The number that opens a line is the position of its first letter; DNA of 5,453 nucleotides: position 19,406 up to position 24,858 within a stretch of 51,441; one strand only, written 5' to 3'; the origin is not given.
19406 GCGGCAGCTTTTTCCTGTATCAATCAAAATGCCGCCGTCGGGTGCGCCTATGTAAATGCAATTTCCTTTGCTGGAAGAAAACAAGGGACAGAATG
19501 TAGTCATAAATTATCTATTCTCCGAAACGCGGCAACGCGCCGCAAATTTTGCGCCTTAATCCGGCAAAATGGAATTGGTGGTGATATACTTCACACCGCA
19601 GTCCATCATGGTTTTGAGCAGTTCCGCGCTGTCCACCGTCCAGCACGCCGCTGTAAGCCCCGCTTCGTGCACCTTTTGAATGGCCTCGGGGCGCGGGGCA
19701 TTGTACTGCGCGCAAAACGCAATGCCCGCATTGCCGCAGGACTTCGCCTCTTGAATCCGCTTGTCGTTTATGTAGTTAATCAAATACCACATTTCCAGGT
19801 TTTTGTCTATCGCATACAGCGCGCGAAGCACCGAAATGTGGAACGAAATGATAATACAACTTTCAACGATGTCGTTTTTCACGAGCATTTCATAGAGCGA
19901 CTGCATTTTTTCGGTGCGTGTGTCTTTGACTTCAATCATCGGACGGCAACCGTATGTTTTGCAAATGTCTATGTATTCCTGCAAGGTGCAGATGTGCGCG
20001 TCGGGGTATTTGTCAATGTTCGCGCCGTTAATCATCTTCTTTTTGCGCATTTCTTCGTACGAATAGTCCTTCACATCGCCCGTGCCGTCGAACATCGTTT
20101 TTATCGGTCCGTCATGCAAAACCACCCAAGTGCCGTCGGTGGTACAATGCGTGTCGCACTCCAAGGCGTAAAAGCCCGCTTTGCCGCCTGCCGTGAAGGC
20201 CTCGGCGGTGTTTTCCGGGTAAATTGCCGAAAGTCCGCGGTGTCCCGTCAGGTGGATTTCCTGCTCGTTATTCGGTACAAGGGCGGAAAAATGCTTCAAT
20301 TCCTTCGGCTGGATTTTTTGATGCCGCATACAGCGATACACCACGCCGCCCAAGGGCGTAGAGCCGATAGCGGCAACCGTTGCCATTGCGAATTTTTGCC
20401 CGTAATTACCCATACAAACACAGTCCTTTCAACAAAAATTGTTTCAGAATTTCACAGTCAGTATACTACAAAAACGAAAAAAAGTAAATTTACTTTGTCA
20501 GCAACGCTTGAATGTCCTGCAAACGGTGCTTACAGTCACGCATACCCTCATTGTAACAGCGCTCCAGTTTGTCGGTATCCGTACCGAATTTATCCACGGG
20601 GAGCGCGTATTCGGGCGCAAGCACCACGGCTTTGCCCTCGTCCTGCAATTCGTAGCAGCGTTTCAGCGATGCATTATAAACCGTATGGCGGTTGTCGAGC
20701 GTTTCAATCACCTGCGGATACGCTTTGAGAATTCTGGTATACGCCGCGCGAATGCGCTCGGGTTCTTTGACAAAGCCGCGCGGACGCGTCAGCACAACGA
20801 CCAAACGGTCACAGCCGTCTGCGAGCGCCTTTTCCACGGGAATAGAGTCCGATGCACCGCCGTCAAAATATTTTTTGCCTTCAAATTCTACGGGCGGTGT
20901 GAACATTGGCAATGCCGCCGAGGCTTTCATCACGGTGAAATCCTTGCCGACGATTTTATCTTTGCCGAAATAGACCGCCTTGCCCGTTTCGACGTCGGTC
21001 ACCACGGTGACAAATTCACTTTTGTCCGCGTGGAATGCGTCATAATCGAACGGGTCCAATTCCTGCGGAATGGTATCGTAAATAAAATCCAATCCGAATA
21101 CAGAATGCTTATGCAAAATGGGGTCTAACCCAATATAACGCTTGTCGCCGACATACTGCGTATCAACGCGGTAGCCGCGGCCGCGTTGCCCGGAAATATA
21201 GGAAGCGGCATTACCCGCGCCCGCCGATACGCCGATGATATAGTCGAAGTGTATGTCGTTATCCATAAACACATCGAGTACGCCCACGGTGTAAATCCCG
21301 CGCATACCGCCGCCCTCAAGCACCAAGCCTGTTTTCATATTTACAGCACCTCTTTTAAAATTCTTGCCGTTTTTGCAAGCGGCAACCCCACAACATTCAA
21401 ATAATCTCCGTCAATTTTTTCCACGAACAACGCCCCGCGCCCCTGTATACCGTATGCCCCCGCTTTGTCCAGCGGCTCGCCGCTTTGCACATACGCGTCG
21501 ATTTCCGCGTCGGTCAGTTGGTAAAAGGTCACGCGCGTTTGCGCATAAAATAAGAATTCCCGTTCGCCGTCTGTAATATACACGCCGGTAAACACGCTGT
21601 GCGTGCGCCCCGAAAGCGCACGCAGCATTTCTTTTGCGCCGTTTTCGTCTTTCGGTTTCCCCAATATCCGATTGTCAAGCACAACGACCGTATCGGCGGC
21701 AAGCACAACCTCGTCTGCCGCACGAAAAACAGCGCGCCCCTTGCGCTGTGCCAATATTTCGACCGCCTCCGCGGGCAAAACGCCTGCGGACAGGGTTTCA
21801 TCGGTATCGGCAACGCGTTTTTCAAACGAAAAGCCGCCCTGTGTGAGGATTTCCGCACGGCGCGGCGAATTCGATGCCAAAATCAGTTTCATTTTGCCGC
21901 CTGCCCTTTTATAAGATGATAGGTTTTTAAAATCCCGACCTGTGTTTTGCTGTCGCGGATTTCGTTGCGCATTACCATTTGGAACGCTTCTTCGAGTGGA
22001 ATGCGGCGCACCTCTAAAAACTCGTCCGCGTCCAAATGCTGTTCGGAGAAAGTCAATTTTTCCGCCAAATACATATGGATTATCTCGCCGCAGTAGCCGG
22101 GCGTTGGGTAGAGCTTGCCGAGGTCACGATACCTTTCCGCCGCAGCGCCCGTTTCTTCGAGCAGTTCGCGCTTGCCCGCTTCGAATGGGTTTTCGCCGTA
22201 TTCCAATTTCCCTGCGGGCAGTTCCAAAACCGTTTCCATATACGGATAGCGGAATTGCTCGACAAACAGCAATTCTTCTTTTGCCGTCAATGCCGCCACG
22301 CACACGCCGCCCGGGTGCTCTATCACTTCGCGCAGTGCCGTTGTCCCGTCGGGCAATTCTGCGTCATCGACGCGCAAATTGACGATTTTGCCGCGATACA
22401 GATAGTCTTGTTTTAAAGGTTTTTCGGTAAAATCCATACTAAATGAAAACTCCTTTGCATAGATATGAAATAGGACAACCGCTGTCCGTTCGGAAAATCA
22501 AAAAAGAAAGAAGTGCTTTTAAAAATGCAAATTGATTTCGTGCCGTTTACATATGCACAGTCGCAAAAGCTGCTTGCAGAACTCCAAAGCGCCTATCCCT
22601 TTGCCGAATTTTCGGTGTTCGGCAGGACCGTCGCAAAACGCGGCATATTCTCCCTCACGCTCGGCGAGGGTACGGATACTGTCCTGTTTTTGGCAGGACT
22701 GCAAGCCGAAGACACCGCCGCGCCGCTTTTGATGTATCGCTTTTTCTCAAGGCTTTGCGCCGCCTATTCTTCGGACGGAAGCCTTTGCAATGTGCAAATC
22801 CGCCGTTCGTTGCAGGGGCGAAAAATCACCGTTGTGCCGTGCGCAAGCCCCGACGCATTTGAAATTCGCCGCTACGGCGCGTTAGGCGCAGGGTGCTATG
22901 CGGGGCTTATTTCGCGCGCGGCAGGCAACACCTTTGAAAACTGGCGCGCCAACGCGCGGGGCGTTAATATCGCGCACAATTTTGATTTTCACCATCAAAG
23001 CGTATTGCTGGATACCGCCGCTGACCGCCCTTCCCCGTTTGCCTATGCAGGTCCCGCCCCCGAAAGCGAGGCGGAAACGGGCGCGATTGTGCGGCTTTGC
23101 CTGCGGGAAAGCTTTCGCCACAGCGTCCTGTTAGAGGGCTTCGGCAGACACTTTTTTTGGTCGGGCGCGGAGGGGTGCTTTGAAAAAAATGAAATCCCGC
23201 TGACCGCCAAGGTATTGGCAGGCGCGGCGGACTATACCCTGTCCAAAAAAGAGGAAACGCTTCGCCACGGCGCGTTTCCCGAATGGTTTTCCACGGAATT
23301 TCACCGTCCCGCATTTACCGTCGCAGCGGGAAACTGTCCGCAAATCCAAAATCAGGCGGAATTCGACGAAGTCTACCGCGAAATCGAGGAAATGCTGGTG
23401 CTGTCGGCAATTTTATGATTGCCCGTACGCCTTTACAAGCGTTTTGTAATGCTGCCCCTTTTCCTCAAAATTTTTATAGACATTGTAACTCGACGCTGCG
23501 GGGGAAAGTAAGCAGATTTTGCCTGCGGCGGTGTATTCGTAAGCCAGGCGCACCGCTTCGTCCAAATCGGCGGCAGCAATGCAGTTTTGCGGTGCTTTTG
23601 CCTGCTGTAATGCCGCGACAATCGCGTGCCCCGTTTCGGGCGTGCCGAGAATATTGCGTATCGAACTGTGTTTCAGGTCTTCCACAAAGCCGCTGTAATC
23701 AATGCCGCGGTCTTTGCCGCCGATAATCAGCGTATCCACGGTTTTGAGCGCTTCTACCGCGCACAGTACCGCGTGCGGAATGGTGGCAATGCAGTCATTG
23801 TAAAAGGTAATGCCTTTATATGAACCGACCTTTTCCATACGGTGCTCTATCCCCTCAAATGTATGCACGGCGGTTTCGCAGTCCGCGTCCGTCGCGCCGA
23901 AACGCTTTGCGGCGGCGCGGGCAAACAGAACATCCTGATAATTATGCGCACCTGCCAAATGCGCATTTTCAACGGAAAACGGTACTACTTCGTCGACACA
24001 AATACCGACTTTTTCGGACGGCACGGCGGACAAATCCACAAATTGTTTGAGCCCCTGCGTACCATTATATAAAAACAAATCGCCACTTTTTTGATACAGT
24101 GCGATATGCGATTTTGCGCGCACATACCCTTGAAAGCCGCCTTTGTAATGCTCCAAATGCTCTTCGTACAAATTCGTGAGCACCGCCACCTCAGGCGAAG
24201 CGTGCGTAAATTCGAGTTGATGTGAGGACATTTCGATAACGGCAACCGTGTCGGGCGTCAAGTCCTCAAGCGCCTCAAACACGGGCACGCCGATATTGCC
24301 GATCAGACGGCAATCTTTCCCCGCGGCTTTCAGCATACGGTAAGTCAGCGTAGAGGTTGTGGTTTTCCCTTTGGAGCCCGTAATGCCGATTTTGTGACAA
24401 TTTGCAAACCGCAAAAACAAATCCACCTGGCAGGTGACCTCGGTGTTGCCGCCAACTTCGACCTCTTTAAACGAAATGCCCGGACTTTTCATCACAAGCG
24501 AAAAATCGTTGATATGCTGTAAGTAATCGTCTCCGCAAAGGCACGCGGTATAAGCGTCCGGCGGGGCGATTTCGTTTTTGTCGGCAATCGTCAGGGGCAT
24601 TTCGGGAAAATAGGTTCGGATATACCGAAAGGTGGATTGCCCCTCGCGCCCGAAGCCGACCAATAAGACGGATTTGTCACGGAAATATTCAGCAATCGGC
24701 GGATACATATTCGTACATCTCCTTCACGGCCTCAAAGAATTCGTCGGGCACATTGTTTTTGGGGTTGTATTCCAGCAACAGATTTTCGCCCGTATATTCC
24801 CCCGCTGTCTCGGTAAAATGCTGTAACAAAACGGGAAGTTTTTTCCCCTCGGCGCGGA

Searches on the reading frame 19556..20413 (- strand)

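Call 70: search_protein_families(library=pfam, proteins=[window:19556-20413:-], max_evalue=0.001)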
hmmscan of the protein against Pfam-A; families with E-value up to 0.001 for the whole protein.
window:19556-20413:- (285 aa): 2 families
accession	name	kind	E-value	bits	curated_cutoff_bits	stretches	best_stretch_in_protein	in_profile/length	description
PF03009.23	GDPD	-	1.2e-30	107.8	23.6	1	58-282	1-242/244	Glycerophosphoryl diester phosphodiesterase family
PF13653.12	GDPD_2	-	0.00034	21.5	27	1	258-280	5-27/30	Glycerophosphoryl diester phosphodiesterase family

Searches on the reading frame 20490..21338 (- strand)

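Call 70: search_protein_families(library=pfam, proteins=[window:20490-21338:-], max_evalue=0.001)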
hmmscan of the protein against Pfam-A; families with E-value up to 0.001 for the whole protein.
window:20490-21338:- (282 aa): 2 families
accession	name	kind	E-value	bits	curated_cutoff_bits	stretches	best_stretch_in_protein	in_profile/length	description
PF01734.28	Patatin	-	1.7e-29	103.9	27.7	1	5-171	1-190/191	Patatin-like phospholipase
PF19890.4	DUF6363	-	2.2e-19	69.5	26.4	1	207-280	1-74/75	Domain of unknown function (DUF6363)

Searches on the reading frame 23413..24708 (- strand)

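Call 69: search_protein_families(library=pfam, proteins=[window:23413-24708:-], max_evalue=0.001)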
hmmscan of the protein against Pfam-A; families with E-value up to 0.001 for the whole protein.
window:23413-24708:- (431 aa): 2 families
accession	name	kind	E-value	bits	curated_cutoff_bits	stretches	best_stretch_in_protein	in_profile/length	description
PF08245.18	Mur_ligase_M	-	1.2e-18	68.2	24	1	109-219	1-126/200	Mur ligase middle domain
PF02875.26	Mur_ligase_C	-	1.8e-10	42.2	28.4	1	289-404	1-126/127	Mur ligase, glutamate ligase domain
